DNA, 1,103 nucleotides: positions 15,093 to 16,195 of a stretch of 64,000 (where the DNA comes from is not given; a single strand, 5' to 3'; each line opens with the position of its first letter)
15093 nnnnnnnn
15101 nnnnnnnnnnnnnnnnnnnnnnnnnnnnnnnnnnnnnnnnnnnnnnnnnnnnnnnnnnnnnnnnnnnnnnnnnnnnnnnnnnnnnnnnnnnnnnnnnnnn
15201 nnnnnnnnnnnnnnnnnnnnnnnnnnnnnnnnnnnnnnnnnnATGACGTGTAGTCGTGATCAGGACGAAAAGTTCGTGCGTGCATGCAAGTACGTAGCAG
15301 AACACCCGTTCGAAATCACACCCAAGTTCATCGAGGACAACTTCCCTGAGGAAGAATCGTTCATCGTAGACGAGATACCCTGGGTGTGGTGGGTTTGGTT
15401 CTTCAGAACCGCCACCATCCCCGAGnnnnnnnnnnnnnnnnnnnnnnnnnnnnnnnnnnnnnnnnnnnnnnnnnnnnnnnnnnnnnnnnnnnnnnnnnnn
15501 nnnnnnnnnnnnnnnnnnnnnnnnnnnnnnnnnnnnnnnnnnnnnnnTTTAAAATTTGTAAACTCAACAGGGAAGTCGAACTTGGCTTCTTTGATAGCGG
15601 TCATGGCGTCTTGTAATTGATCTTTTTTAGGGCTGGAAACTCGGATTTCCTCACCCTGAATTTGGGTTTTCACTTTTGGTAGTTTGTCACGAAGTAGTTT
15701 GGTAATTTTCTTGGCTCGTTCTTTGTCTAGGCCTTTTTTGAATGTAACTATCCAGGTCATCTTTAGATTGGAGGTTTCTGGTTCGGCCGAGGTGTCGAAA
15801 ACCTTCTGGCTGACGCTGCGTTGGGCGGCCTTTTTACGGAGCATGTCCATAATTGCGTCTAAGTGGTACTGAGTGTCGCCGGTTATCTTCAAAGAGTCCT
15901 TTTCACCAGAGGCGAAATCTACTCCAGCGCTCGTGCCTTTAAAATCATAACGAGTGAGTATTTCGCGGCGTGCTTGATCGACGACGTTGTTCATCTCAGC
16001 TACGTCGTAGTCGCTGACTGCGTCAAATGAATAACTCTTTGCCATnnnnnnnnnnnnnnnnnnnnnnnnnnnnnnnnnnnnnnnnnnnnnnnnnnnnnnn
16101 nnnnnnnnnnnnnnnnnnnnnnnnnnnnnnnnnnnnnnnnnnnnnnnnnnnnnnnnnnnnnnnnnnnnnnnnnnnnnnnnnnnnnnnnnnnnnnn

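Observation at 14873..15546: Orphan GC-richer 640-nt transcription unit: a basic Cys-rich plus acidic Trp-rich small-protein pair, or a large structured RNA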

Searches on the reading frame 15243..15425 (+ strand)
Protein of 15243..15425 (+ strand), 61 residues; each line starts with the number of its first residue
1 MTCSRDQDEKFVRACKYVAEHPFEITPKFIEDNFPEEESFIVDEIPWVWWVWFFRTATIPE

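Call 16: find_homologous_proteins(query=window:15243-15425:+, max_evalue=0.01)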
Query seq(61 aa) (61 aa): 1 proteins with E <= 0.01 among 1 candidates.
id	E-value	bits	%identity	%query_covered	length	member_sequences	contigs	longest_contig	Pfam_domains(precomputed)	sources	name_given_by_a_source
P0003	7.5e-36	138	100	100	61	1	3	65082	-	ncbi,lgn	-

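Call 21: search_protein_families(library=pfam, proteins=[P0003], max_evalue=1)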
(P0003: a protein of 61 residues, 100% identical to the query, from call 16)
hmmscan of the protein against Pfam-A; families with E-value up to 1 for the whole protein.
P0003 (61 aa): 0 families

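Call 43: search_protein_families(library=phrogs, proteins=[P0003], max_evalue=1)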
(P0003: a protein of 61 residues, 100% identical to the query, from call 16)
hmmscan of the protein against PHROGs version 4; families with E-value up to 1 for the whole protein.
P0003 (61 aa): 0 families

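Call 44: search_protein_families(library=padloc, proteins=[P0003], max_evalue=1)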
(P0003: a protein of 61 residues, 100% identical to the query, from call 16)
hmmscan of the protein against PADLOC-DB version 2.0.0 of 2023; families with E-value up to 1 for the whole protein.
P0003 (61 aa): 0 families

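Call 45: search_protein_families(library=ncbifam, proteins=[P0003], max_evalue=1)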
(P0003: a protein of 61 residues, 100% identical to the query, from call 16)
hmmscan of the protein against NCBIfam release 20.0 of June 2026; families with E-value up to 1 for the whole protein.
P0003 (61 aa): 0 families

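Call 49: find_homologous_proteins(query=A3, max_evalue=0.1)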
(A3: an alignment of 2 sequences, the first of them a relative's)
Query A3 (2 sequences) (61 aa, profile of the alignment): 2 proteins with E <= 0.1 among 2 candidates.
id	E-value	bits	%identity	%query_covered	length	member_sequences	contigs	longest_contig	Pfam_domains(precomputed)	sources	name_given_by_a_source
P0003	7.1e-32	127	100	100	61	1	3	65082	-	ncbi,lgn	-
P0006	2.5e-28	116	34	52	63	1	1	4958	-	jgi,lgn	-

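Call 78: predict_structure(alignment_id=A3)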
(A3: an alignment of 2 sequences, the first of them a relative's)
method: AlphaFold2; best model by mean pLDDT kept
length: 61 residues; sequences in the alignment: 2
mean_pLDDT: 57.1   pTM: 0.34
mean pLDDT of the five models: 57.1, 54.7, 54.6, 53.9, 53.5
residues with pLDDT >= 90: 0; 70-90: 9; 50-70: 32; < 50: 20
segments of 3 or more residues with pLDDT < 50: 37-49, 58-61
pLDDT, mean of each block of 10 residues (from residue 1): 67 69 61 56 45 46 37
secondary structure, 60 per line:
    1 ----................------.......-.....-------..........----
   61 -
elements in order: H5-20 H27-33 H35-39 H47-56

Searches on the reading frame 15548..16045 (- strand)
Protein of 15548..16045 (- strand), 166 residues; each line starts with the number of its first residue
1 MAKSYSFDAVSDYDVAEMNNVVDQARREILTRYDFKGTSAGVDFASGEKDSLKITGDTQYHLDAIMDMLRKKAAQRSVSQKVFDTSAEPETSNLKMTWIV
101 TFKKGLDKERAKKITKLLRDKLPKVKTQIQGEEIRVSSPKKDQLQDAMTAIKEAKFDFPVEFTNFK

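Call 32: find_related_loci(query=window:15548-16045:-, collection=genome_contigs, flank=6000)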
Query window:15548-16045:- (166 aa) in genome_contigs; peptide patterns used: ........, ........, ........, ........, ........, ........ (x = any residue, [..] = any of these).
273 stretches matched a pattern; 249 encode a relative of the query (tblastn E <= 1e-3); the best 80 are kept; 80 distinct loci.
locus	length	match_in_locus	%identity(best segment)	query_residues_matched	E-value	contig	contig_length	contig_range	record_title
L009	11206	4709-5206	86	1-166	3e-95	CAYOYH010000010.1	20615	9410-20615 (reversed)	MAG TPA_asm: uncultured Candidatus Saccharibacteria bacterium isolate binchicken_co53_87 genome assembly, contig: NODE_1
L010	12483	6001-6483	64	5-166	7e-72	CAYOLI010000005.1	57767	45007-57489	MAG TPA_asm: uncultured Candidatus Saccharibacteria bacterium isolate SRP135725_co1_35 genome assembly, contig: NODE_411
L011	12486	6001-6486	66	4-166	3e-70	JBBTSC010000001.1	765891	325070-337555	MAG: Patescibacteria group bacterium isolate H51-bin031_1 H51_bin031_1_000000000001, whole genome shotgun sequence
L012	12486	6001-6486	64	5-166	1e-69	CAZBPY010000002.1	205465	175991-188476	MAG TPA_asm: uncultured Candidatus Saccharibacteria bacterium isolate binchicken_co350_76 genome assembly, contig: NODE_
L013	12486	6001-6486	64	4-166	9e-69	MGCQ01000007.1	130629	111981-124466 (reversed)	MAG: Candidatus Saccharibacteria bacterium RIFCSPHIGHO2_12_FULL_41_12 rifcsphigho2_12_scaffold_287, whole genome shotgun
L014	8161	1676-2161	63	4-166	5e-69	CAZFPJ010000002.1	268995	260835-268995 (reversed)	MAG TPA_asm: uncultured Candidatus Saccharibacteria bacterium isolate SRP292972_co3_78 genome assembly, contig: NODE_58_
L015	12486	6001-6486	63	5-166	1e-68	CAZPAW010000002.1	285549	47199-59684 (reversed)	MAG TPA_asm: uncultured Candidatus Saccharibacteria bacterium isolate SRP300315_co1_57 genome assembly, contig: NODE_8_l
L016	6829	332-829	61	1-166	3e-68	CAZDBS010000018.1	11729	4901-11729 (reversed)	MAG TPA_asm: uncultured Candidatus Saccharibacteria bacterium isolate SRP170004_co1_561 genome assembly, contig: NODE_88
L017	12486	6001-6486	63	5-166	2e-68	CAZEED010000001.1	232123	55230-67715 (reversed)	MAG TPA_asm: uncultured Candidatus Saccharibacteria bacterium isolate SRP300315_co1_141 genome assembly, contig: NODE_11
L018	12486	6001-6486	63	4-166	2e-68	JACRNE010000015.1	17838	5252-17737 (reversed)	MAG: Candidatus Saccharibacteria bacterium isolate NC_groundwater_1926_Pr3_S-0.2um_42_3 scaffold_247670, whole genome sh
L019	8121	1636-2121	62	4-166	3e-68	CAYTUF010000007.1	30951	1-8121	MAG TPA_asm: uncultured Candidatus Saccharibacteria bacterium isolate SRP263991_co5_85 genome assembly, contig: NODE_300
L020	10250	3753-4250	61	1-166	6e-68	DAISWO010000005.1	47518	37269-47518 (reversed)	MAG TPA_asm: Candidatus Saccharibacteria bacterium isolate CTOTU2455 NODE_321_length_47518_cov_5.773929, whole genome sh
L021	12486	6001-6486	61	4-166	1e-67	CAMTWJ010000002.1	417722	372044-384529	MAG: uncultured Candidatus Saccharibacteria bacterium isolate G02_MAG_00014 genome assembly, contig: G02_MAG_00014_00000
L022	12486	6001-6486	64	5-166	3e-67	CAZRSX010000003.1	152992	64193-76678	MAG TPA_asm: uncultured Candidatus Saccharibacteria bacterium isolate SRP344714_co2_192 genome assembly, contig: NODE_19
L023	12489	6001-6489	61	4-166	6e-67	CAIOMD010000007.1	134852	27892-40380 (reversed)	uncultured Candidatus Saccharibacteria bacterium isolate AM-lipid-02-D3_bin-0353 genome assembly, contig: bin-0353:07/13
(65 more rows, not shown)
